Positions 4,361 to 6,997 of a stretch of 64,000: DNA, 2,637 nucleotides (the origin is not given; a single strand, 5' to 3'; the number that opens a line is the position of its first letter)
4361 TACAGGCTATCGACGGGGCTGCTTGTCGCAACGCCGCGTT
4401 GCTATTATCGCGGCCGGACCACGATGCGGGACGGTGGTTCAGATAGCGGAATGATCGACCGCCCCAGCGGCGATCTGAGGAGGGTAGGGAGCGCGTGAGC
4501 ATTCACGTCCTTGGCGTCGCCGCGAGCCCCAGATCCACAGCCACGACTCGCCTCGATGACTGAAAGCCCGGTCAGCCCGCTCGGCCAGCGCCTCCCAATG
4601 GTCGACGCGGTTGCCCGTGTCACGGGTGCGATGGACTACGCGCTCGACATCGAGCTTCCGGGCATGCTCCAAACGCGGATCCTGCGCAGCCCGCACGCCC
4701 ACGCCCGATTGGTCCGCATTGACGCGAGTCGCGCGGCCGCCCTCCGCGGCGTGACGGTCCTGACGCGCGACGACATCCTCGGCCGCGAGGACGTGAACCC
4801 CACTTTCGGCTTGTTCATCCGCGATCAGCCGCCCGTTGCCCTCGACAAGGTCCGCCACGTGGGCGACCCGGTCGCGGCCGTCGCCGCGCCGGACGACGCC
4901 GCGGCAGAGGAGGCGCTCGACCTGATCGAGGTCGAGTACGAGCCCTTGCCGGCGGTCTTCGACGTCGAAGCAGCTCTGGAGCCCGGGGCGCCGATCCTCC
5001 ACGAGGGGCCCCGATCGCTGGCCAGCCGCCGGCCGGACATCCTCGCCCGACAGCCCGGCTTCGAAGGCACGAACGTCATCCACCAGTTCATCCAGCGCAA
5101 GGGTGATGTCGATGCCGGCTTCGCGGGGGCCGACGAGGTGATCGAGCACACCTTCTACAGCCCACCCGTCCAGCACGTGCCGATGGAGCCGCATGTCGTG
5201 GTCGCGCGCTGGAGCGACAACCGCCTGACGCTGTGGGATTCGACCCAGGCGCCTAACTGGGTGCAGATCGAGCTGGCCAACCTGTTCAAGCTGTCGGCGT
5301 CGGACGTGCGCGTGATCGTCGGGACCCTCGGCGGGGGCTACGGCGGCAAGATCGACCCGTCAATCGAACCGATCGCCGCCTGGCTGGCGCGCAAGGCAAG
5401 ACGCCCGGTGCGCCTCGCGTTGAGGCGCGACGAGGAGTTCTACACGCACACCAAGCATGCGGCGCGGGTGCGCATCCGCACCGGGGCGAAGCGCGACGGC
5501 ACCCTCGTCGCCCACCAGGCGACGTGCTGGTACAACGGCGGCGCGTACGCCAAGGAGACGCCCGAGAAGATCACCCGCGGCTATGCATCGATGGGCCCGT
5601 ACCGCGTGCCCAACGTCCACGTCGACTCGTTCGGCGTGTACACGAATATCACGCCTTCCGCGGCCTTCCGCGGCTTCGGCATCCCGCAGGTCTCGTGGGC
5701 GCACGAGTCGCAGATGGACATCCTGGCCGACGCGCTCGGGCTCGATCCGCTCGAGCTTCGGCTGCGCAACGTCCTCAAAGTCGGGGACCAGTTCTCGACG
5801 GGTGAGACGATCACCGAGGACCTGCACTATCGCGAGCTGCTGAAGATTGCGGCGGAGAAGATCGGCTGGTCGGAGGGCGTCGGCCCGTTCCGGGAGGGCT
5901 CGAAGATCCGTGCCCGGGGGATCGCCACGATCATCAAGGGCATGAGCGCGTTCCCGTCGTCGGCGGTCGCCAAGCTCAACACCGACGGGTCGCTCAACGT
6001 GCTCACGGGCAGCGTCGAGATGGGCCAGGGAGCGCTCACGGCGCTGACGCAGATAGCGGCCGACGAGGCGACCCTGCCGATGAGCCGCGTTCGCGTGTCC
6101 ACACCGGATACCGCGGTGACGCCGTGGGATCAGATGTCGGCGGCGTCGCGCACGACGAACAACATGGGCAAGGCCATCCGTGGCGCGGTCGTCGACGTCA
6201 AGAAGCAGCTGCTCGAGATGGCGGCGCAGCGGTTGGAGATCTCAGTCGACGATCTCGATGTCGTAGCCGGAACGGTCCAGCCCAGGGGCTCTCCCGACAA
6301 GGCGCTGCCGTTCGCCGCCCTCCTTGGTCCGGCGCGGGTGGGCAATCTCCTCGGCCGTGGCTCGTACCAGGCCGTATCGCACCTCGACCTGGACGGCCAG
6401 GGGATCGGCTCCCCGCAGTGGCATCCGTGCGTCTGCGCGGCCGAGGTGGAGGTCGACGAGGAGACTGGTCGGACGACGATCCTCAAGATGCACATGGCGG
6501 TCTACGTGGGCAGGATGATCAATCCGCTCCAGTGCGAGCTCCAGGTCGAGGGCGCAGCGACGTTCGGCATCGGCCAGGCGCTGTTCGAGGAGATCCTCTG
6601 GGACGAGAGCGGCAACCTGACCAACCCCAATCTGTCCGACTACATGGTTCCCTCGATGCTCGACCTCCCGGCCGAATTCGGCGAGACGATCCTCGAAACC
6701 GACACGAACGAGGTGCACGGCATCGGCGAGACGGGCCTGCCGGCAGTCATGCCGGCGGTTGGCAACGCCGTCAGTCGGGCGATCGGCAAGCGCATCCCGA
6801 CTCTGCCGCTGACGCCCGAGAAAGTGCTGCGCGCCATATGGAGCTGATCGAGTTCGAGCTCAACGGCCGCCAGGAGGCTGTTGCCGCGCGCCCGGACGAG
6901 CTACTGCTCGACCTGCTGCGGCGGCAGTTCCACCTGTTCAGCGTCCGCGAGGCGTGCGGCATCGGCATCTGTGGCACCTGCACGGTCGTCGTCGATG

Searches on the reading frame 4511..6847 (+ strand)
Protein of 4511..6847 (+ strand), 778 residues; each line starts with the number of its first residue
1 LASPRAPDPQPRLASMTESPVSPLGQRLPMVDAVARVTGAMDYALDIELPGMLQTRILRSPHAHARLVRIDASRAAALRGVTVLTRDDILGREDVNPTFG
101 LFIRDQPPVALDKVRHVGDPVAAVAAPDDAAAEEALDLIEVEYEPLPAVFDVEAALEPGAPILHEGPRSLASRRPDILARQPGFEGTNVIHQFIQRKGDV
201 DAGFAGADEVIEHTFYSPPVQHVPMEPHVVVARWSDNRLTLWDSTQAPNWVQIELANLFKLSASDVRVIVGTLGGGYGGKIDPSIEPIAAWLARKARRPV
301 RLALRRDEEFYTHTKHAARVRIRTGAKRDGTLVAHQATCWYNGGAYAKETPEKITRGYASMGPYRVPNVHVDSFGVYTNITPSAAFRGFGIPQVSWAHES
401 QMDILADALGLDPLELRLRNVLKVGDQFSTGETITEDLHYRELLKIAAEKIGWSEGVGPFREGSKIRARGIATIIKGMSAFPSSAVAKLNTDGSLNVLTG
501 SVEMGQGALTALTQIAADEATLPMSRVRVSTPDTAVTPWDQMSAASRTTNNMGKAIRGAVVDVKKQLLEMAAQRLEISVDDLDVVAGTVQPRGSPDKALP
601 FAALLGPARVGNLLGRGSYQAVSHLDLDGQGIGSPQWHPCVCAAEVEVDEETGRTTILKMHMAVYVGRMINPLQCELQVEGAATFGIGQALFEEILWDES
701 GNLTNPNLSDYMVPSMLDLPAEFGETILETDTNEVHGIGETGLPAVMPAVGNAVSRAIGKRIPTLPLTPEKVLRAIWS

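Call 6: search_protein_families(library=pfam, proteins=[window:4511-6847:+], max_evalue=0.001)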
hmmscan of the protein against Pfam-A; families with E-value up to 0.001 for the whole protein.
window:4511-6847:+ (778 aa): 3 families
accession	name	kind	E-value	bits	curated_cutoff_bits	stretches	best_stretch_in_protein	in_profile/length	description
PF02738.23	MoCoBD_1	-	1e-76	257.7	27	1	188-421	8-244/244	Molybdopterin cofactor-binding domain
PF20256.3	MoCoBD_2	-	3.2e-66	224.2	27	1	448-720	3-283/283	Molybdopterin cofactor-binding domain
PF01315.27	Ald_Xan_dh_C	-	1.1e-23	84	31.3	1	38-147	1-110/110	Aldehyde oxidase and xanthine dehydrogenase, a/b hammerhead domain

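Call 12: search_solved_structures(query=window:4511-6847:+, max_evalue=1e-20)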
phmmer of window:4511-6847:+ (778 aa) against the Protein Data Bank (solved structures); distinct sequences matched with E-value up to 1e-20: 42.
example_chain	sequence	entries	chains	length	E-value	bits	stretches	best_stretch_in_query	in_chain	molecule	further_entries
1rm6_A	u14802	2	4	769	1.7e-107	363.6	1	23-773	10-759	4-hydroxybenzoyl-CoA reductase alpha subunit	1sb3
3hrd_A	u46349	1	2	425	3e-78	266.8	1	24-450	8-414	Nicotinate dehydrogenase large molybdopterin subunit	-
7dqx_A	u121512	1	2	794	1e-75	258.4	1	31-773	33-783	6-hydroxypseudooxynicotine dehydrogenase complex subunit gamma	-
1t3q_B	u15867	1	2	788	5.2e-70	239.6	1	36-776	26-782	quinoline 2-oxidoreductase large subunit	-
4zoh_A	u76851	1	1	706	6.7e-67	229.3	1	25-771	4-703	Putative oxidoreductase molybdopterin-binding subunit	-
8uem_A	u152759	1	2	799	1.2e-64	221.9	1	34-776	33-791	Carbon monoxide dehydrogenase (Large chain), CoxL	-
1sij_A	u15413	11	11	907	8.4e-61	209.1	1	25-563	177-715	Aldehyde oxidoreductase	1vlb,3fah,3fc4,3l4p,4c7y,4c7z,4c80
1n5w_B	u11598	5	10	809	3.1e-58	200.7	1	22-757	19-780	Carbon monoxide dehydrogenase large chain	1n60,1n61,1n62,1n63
1zxi_B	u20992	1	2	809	4.2e-58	200.2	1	22-757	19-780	Carbon monoxide dehydrogenase large chain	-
5y6q_C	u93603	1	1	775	4.6e-57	196.8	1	190-773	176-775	Aldehyde oxidase large subunit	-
1ffu_B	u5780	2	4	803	5.1e-56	193.3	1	28-428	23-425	CUTL, MOLYBDOPROTEIN OF CARBON MONOXIDE DEHYDROGENASE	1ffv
3sr6_C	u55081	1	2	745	1.3e-55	192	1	196-733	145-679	Xanthine dehydrogenase/oxidase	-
1fiq_C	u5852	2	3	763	1.3e-55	192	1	196-733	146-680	XANTHINE OXIDASE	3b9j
3etr_C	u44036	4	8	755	1.4e-55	191.9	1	196-733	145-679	Xanthine dehydrogenase/oxidase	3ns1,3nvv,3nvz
3nrz_C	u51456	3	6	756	1.4e-55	191.9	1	196-733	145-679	Xanthine dehydrogenase/oxidase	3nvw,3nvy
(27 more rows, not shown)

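Call 32: find_homologous_proteins(query=window:4556-6847:+, max_evalue=1e-50)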
Query window:4556-6847:+ (763 aa): 7540 proteins with E <= 1e-50 among 8000 candidates; the best 120 are listed.
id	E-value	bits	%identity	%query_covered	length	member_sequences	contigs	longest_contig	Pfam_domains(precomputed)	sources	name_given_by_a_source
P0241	0.0e+0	1722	100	100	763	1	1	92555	PF02738.24,PF20256.4,PF01315.28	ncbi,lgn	ncbi:MAG: xanthine dehydrogenase family protein molybdopterin-binding subunit [Chloroflexota bacteri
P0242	0.0e+0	1606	93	99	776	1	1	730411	PF02738.24,PF20256.4,PF01315.28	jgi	jgi:CO/xanthine dehydrogenase Mo-binding subunit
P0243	0.0e+0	1498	87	98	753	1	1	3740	PF02738.24,PF20256.4,PF01315.28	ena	-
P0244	0.0e+0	1494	87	98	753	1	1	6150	PF02738.24,PF20256.4,PF01315.28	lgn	-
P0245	0.0e+0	1472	86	98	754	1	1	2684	PF02738.24,PF20256.4,PF01315.28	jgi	jgi:CO/xanthine dehydrogenase Mo-binding subunit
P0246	0.0e+0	1467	85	98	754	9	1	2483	PF02738.24,PF20256.4,PF01315.28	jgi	jgi:CO/xanthine dehydrogenase Mo-binding subunit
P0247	0.0e+0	1445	82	99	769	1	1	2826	PF02738.24,PF20256.4,PF01315.28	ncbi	-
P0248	0.0e+0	1424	82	100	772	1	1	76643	PF02738.24,PF20256.4,PF01315.28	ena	-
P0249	0.0e+0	1377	79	99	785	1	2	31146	PF02738.24,PF20256.4,PF01315.28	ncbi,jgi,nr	ncbi:MAG: hypothetical protein QOH61_2037 [Chloroflexota bacterium]|jgi:CO/xanthine dehydrogenase Mo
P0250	0.0e+0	1356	79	98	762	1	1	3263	PF02738.24,PF20256.4,PF01315.28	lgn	-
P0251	0.0e+0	1355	77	100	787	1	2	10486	PF02738.24,PF20256.4,PF01315.28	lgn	-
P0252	0.0e+0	1348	78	99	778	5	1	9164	PF02738.24,PF20256.4,PF01315.28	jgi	jgi:CO/xanthine dehydrogenase Mo-binding subunit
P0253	0.0e+0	1294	75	99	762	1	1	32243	PF02738.24,PF20256.4,PF01315.28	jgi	jgi:CO/xanthine dehydrogenase Mo-binding subunit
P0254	0.0e+0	1293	76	98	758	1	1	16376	PF02738.24,PF20256.4,PF01315.28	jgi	jgi:CO/xanthine dehydrogenase Mo-binding subunit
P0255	0.0e+0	1279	87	85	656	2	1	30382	PF02738.24,PF20256.4,PF01315.28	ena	-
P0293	0.0e+0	1135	66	98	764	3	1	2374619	PF02738.24,PF20256.4,PF01315.28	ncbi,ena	-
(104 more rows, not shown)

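Call 33: find_encoding_contigs(protein=P0242, flank=10000, max_places=1)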
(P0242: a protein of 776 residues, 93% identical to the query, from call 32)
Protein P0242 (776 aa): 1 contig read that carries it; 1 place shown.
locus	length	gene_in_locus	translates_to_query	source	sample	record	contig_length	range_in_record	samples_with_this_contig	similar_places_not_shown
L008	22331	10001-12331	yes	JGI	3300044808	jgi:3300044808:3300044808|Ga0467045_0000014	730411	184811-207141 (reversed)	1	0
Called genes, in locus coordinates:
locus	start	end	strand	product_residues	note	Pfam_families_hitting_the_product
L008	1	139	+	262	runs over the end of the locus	PF00528:BPD_transp_1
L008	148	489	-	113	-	-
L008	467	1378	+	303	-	PF09084:NMT1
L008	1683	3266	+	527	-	PF00710:Asparaginase, PF17763:Asparaginase_C (weak)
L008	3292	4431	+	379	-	PF07690:MFS_1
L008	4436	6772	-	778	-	PF13424:TPR_12, PF14559:TPR_19 (faint), PF00515:TPR_1 (faint), PF07719:TPR_2 (faint), PF13174:TPR_6 (faint), PF17874:TPR_MalT, PF13424:TPR_12 (weak), PF17874:TPR_MalT (weak), +5 more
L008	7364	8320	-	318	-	PF11723:Aromatic_hydrox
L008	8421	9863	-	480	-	PF20695:UbiD_N, PF01977:UbiD, PF20696:UbiD_C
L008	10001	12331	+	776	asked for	PF01315:Ald_Xan_dh_C, PF02738:MoCoBD_1, PF20256:MoCoBD_2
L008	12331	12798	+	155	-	PF00111:Fer2 (weak), PF13085:Fer2_3 (weak), PF01799:Fer2_2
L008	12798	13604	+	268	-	PF03096:Ndr, PF00561:Abhydrolase_1, PF12146:Hydrolase_4, PF12697:Abhydrolase_6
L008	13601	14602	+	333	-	PF00710:Asparaginase, PF17763:Asparaginase_C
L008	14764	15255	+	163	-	PF06240:COXG, PF10604:Polyketide_cyc2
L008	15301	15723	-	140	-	PF01361:Tautomerase (faint)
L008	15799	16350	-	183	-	PF00440:TetR_N, PF21993:TetR_C_13_2, PF16925:TetR_C_13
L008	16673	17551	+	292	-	PF00941:FAD_binding_5, PF03450:CO_deh_flav_C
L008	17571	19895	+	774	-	PF01315:Ald_Xan_dh_C, PF02738:MoCoBD_1, PF20256:MoCoBD_2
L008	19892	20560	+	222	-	PF00111:Fer2 (weak), PF01799:Fer2_2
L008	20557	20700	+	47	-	-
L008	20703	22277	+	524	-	PF20695:UbiD_N, PF01977:UbiD, PF20696:UbiD_C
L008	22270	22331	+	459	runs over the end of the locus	PF01979:Amidohydro_1, PF12890:DHOase, PF07969:Amidohydro_3 (weak)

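Call 34: find_encoding_contigs(protein=P0293, flank=10000, max_places=1)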
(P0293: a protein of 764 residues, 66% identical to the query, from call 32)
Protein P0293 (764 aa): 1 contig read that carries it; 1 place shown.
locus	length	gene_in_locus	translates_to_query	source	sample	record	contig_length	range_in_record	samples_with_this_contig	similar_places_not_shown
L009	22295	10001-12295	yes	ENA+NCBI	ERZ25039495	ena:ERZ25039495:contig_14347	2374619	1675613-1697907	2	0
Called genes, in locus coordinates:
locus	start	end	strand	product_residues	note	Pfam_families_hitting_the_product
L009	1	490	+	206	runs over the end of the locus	-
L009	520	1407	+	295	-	PF00005:ABC_tran, PF13304:AAA_21 (faint)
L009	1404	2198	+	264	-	PF00528:BPD_transp_1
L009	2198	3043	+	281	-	PF00528:BPD_transp_1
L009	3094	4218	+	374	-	PF13379:NMT1_2 (weak), PF09084:NMT1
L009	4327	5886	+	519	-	PF02129:Peptidase_S15, PF08530:PepX_C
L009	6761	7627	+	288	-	PF22632:BphC_D1 (weak), PF00903:Glyoxalase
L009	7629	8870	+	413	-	PF01546:Peptidase_M20, PF07687:M20_dimer (weak)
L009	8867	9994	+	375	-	PF00355:Rieske, PF11723:Aromatic_hydrox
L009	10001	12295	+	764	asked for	PF01315:Ald_Xan_dh_C, PF02738:MoCoBD_1, PF20256:MoCoBD_2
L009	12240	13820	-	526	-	PF00501:AMP-binding, PF13193:AMP-binding_C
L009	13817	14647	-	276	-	PF00378:ECH_1, PF16113:ECH_2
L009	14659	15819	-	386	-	PF02771:Acyl-CoA_dh_N, PF02770:Acyl-CoA_dh_M, PF00441:Acyl-CoA_dh_1, PF08028:Acyl-CoA_dh_2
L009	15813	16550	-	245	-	PF00106:adh_short, PF01370:Epimerase (weak), PF03435:Sacchrp_dh_NADP (faint), PF08659:KR, PF13460:NAD_binding_10 (weak), PF13561:adh_short_C2, PF23441:SDR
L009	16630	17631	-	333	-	PF00701:DHDPS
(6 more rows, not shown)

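Call 37: find_encoding_contigs(protein=P0249, flank=10000, max_places=1)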
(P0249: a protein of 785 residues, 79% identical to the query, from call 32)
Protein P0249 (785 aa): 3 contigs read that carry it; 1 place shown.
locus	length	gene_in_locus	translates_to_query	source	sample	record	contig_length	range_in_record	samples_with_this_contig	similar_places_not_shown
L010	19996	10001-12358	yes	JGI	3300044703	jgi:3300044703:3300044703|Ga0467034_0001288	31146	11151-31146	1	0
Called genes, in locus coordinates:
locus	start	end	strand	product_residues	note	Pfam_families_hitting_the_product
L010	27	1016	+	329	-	PF02311:AraC_binding (faint), PF07883:Cupin_2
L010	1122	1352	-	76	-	-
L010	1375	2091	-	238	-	PF00392:GntR, PF07729:FCD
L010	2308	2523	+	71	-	PF01361:Tautomerase, PF14552:Tautomerase_2 (weak)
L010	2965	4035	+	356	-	PF01180:DHO_dh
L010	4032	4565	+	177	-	PF00156:Pribosyltran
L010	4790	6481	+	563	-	PF13289:SIR2_2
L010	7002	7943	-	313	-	PF11723:Aromatic_hydrox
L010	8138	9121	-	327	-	PF00892:EamA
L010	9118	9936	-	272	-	PF03447:NAD_binding_3, PF01958:Asp_DH_C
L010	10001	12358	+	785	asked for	PF01315:Ald_Xan_dh_C, PF02738:MoCoBD_1, PF20256:MoCoBD_2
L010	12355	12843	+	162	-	PF00111:Fer2, PF13085:Fer2_3 (weak), PF01799:Fer2_2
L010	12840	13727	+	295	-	PF00561:Abhydrolase_1, PF03096:Ndr, PF12146:Hydrolase_4, PF12697:Abhydrolase_6, PF03959:FSH1 (weak)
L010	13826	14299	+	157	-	PF10604:Polyketide_cyc2, PF06240:COXG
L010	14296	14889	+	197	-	PF02441:Flavoprotein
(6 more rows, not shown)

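Call 38: find_encoding_contigs(protein=P0241, flank=10000, max_places=1)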
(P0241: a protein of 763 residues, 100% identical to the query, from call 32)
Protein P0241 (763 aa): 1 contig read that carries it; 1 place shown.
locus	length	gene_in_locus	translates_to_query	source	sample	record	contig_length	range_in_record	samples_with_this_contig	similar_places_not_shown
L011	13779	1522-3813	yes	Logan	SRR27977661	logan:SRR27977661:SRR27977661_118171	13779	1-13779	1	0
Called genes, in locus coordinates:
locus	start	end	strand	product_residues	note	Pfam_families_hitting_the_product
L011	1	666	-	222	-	?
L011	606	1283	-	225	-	PF20695:UbiD_N, PF01977:UbiD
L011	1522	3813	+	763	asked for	PF01315:Ald_Xan_dh_C, PF02738:MoCoBD_1, PF20256:MoCoBD_2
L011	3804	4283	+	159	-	PF00111:Fer2 (weak), PF13085:Fer2_3 (weak), PF01799:Fer2_2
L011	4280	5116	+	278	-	PF00561:Abhydrolase_1, PF12146:Hydrolase_4 (weak), PF12697:Abhydrolase_6, PF03096:Ndr, PF00561:Abhydrolase_1 (weak), PF08386:Abhydrolase_4 (weak)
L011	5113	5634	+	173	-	PF06240:COXG, PF10604:Polyketide_cyc2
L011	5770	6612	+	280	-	PF00941:FAD_binding_5, PF03450:CO_deh_flav_C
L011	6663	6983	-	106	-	-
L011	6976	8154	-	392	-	PF01070:FMN_dh, PF00478:IMPDH (faint), PF01180:DHO_dh (faint)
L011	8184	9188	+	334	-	PF00710:Asparaginase, PF17763:Asparaginase_C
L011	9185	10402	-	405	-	PF04303:PrpF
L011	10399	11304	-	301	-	PF13714:PEP_mutase, PF00463:ICL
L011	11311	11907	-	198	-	PF03737:RraA-like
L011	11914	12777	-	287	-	PF00296:Bac_luciferase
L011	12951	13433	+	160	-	PF00111:Fer2 (weak), PF01799:Fer2_2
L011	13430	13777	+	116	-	?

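Call 45: search_protein_families(library=ncbifam, proteins=[window:4556-6847:+], max_evalue=1e-10)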
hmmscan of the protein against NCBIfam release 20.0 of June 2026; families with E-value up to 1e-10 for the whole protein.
window:4556-6847:+ (763 aa): 13 families
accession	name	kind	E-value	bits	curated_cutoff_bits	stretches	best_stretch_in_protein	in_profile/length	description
TIGR03194.1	4hydrxCoA_A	equivalog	8.3e-156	520.4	994.55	1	13-760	1-745/746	4-hydroxybenzoyl-CoA reductase subunit alpha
NF043082.1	XdhA_XDHase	equivalog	1.3e-128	430.3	780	1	10-760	2-751/758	xanthine dehydrogenase subunit XdhA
NF007426.0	PRK09970.1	equivalog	1.7e-127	426.5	916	1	9-759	6-753/761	xanthine dehydrogenase molybdenum-binding subunit XdhA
TIGR03196.1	pucD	equivalog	9e-126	421.1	783.65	1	17-757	11-754/763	xanthine dehydrogenase subunit D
NF041018.1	glyceraldDH_alpha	equivalog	1.4e-107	360.9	790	1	10-758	4-741/741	glyceraldehyde dehydrogenase subunit alpha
TIGR03311.1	Se_dep_XDH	equivalog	4.3e-93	312.9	830.45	1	8-561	161-687/848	selenium-dependent xanthine dehydrogenase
TIGR03313.1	Se_sel_red_Mo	hypoth_equivalog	4.9e-93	312.4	1101.9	1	9-761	168-949/951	molybdopterin-dependent oxidoreductase Mo/Fe-S-binding subunit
NF040766.1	CODH_aero_grp5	exception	9.3e-93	311.8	950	2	9-587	5-588/785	aerobic carbon-monoxide dehydrogenase large subunit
TIGR02965.1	xanthine_xdhB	equivalog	1.4e-85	288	849.5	1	18-761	10-754/758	xanthine dehydrogenase molybdopterin binding subunit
NF045668.1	pterin_aldehy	equivalog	2e-82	277.7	1100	2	10-546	176-712/905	molybdopterin-dependent aldehyde oxidoreductase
NF041671.1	peri_hyde_PaoC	equivalog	5.9e-81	272.9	1180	1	9-760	18-730/735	aldehyde oxidoreductase molybdenum-binding subunit PaoC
TIGR02416.1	CO_dehy_Mo_lg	equivalog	6.8e-72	242.8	991.15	1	22-744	6-751/770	aerobic carbon-monoxide dehydrogenase large subunit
TIGR02969.1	mam_aldehyde_ox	subfamily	1.4e-52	178.5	1912.3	1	182-757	717-1303/1330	aldehyde oxidase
